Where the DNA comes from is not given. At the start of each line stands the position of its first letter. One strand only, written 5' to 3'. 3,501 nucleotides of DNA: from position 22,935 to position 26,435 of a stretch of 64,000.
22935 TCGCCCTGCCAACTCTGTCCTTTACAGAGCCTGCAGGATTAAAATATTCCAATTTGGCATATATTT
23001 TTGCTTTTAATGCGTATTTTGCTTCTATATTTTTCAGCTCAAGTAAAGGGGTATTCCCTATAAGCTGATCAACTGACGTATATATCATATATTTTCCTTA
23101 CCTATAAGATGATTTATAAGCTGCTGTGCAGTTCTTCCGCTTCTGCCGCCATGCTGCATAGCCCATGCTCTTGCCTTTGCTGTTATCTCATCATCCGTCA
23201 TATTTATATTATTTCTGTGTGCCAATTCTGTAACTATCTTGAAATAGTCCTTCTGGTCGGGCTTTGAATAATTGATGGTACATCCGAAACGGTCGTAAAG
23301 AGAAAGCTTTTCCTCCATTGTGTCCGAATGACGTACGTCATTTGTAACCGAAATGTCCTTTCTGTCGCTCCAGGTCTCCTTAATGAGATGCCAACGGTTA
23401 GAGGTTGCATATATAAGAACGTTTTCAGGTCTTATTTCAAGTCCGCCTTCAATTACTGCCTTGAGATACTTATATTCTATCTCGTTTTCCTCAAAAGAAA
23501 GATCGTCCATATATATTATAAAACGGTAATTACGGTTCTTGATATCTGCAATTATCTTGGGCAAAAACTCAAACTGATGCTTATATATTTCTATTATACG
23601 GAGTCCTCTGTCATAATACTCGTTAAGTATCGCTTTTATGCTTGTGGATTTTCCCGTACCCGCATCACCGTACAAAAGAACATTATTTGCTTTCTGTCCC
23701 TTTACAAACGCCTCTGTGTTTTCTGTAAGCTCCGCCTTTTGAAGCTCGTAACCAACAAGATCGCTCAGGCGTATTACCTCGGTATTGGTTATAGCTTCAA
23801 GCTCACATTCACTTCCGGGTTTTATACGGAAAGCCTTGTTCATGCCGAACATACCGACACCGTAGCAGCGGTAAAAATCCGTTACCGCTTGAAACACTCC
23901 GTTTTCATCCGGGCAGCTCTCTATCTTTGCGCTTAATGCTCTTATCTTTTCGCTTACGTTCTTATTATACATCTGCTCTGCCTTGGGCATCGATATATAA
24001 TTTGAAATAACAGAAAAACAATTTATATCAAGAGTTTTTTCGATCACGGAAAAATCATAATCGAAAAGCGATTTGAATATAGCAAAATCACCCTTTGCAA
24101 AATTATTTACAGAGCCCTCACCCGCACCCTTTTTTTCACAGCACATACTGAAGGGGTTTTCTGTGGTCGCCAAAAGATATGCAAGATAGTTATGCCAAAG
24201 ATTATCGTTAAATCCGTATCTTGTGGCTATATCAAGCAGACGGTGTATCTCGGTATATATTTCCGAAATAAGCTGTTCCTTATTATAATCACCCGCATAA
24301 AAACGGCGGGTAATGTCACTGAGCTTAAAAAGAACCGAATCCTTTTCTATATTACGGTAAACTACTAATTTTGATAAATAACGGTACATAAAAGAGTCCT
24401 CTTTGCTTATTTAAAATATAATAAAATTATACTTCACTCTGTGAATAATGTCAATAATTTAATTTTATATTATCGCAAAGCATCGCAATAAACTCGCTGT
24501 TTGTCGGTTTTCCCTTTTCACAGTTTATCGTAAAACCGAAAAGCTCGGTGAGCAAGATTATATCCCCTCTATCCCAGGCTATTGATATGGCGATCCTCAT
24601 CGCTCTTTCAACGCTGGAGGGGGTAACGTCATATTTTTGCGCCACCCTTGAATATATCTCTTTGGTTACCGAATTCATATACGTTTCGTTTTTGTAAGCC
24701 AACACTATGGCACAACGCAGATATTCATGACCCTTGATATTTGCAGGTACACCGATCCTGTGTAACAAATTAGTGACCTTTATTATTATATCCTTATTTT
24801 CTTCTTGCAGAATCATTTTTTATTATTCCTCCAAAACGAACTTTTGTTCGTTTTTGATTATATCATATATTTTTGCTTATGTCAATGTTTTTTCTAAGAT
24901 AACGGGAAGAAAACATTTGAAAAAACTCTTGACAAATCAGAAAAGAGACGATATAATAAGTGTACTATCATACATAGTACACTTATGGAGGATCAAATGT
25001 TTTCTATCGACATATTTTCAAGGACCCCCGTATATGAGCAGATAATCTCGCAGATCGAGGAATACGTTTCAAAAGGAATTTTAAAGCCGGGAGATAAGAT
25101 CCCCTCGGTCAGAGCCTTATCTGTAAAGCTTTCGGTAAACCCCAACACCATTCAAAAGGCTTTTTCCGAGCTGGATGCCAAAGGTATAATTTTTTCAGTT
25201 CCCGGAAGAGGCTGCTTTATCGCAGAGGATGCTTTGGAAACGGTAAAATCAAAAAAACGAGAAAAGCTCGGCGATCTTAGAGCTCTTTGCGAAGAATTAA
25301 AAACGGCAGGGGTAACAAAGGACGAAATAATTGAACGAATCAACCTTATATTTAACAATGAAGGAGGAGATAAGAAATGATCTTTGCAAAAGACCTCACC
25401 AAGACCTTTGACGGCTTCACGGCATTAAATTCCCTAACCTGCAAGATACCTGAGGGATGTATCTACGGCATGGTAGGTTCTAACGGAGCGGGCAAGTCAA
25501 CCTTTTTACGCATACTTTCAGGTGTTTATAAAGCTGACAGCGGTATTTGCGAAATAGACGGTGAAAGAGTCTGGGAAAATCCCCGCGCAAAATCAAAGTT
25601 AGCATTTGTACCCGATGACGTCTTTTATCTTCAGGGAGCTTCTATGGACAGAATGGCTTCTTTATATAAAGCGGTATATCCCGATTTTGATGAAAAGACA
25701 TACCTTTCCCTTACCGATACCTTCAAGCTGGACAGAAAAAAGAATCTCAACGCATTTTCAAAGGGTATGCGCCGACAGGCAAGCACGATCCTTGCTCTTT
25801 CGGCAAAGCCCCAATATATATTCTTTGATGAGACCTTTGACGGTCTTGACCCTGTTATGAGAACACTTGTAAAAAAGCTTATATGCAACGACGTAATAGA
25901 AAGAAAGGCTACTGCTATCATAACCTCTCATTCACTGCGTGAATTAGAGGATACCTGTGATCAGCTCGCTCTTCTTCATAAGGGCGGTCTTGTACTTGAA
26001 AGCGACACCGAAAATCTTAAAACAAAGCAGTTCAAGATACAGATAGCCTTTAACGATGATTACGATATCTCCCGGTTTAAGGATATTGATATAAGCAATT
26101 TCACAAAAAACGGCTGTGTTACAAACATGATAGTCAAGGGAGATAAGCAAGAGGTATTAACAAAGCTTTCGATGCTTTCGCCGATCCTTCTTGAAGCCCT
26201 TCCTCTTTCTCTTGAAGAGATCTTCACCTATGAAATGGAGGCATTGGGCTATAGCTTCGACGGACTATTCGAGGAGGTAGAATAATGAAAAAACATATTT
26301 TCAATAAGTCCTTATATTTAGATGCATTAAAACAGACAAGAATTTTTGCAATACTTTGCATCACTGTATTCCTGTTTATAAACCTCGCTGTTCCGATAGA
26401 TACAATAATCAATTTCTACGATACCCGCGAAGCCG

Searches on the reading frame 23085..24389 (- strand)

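Call 10: search_protein_families(library=pfam, proteins=[window:23085-24389:-], max_evalue=0.001)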
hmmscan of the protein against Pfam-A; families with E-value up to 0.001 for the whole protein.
window:23085-24389:- (434 aa): 5 families
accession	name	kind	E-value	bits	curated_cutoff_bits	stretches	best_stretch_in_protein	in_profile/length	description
PF05673.19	DUF815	-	3.2e-95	318.5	23.8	1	185-431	4-248/249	Protein of unknown function (DUF815)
PF20720.3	nSTAND3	-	7.3e-07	29.5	27.2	1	227-302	10-78/155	Novel STAND NTPase 3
PF13191.12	AAA_16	-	2.2e-06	28.7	32.6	1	211-273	2-63/167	AAA ATPase domain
PF25199.1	nSTAND_NTPase5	-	4.8e-05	23.6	34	1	220-301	27-109/145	Novel STAND NTPase 5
PF00004.35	AAA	-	0.00015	22.6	21.2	0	237-297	1-66/131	ATPase family associated with various cellular activities (AAA)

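Call 38: search_protein_families(library=phrogs, proteins=[window:23085-24389:-], max_evalue=0.1)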
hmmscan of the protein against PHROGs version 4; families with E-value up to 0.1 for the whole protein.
window:23085-24389:- (434 aa): 16 families
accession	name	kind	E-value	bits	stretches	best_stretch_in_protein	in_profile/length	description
phrog_168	-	DNA, RNA and nucleotide metabolism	5.4e-06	27.3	1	219-269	27-76/314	clamp loader of DNA polymerase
phrog_325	-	DNA, RNA and nucleotide metabolism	8.9e-06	25.2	1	214-261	464-517/986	Dda-like helicase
phrog_50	-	DNA, RNA and nucleotide metabolism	0.0001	22.5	1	226-269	361-398/570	DnaC-like helicase loader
phrog_7485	-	unknown function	0.00023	21.2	1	237-287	230-279/430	-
phrog_124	-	DNA, RNA and nucleotide metabolism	0.0005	20.5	1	227-254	36-63/382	Sak4-like ssDNA annealing protein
phrog_14322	-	unknown function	0.0014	19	1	233-265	225-259/398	-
phrog_11838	-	DNA, RNA and nucleotide metabolism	0.0043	17.3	1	208-258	16-64/420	clamp loader of DNA polymerase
phrog_3277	-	DNA, RNA and nucleotide metabolism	0.008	17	1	226-301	2-91/168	DnaC-like helicase loader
phrog_2666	-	head and packaging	0.023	14.3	1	186-258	271-345/555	terminase large subunit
phrog_12701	-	unknown function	0.025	15.7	1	147-163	4-20/48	-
phrog_1083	-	unknown function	0.042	15.2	0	24-71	45-92/109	-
phrog_170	-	other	0.055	13.9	0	221-260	76-117/323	PhoH-like phosphate starvation-inducible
phrog_139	-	other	0.056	13.8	0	221-273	70-114/342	deoxynucleoside monophosphate kinase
phrog_2107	-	other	0.059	14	0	236-267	5-38/201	thymidylate kinase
phrog_7998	-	unknown function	0.064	13.4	0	210-261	18-67/339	-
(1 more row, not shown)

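Call 70: search_protein_families(library=padloc, proteins=[window:23085-24389:-], max_evalue=0.01)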
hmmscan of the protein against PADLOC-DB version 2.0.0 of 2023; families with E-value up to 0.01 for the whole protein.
window:23085-24389:- (434 aa): 3 families
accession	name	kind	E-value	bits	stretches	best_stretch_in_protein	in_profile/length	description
PDLC04140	mad8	-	0.0014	16.2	1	232-309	25-70/314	mads_8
PDLC04476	PDC-M16A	-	0.0041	13.6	1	220-260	11-51/691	-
PDLC02793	SspF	-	0.0092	12.4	0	220-345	38-152/600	SspF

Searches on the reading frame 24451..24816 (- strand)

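Call 10: search_protein_families(library=pfam, proteins=[window:24451-24816:-], max_evalue=0.001)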
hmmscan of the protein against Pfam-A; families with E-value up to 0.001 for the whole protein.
window:24451-24816:- (121 aa): 1 family
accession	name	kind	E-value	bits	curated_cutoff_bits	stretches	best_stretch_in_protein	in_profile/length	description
PF08769.17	Spo0A_C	-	1.8e-38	131.2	25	1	14-117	1-104/104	Sporulation initiation factor Spo0A C terminal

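Call 70: search_protein_families(library=padloc, proteins=[window:24451-24816:-], max_evalue=0.01)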
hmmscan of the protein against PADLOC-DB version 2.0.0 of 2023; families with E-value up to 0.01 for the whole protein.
window:24451-24816:- (121 aa): 0 families

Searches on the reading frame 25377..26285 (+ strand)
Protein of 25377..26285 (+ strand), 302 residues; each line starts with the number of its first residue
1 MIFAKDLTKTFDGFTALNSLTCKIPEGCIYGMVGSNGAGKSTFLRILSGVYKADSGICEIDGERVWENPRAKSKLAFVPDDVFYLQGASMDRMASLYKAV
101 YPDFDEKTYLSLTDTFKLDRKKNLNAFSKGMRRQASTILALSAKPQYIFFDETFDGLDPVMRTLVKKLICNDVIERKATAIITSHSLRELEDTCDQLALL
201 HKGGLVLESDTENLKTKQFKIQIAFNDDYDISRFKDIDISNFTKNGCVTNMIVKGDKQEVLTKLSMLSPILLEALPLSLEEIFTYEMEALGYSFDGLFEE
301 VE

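Call 10: search_protein_families(library=pfam, proteins=[window:25377-26285:+], max_evalue=0.001)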
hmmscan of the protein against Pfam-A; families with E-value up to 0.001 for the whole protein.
window:25377-26285:+ (302 aa): 2 families
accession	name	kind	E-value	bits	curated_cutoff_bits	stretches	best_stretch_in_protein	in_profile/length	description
PF00005.33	ABC_tran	-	4.8e-17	63.3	25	1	17-154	1-136/137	ABC transporter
PF13304.12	AAA_21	-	2.1e-10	41.6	27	1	113-189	224-302/304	AAA domain, putative AbiEii toxin, Type IV TA system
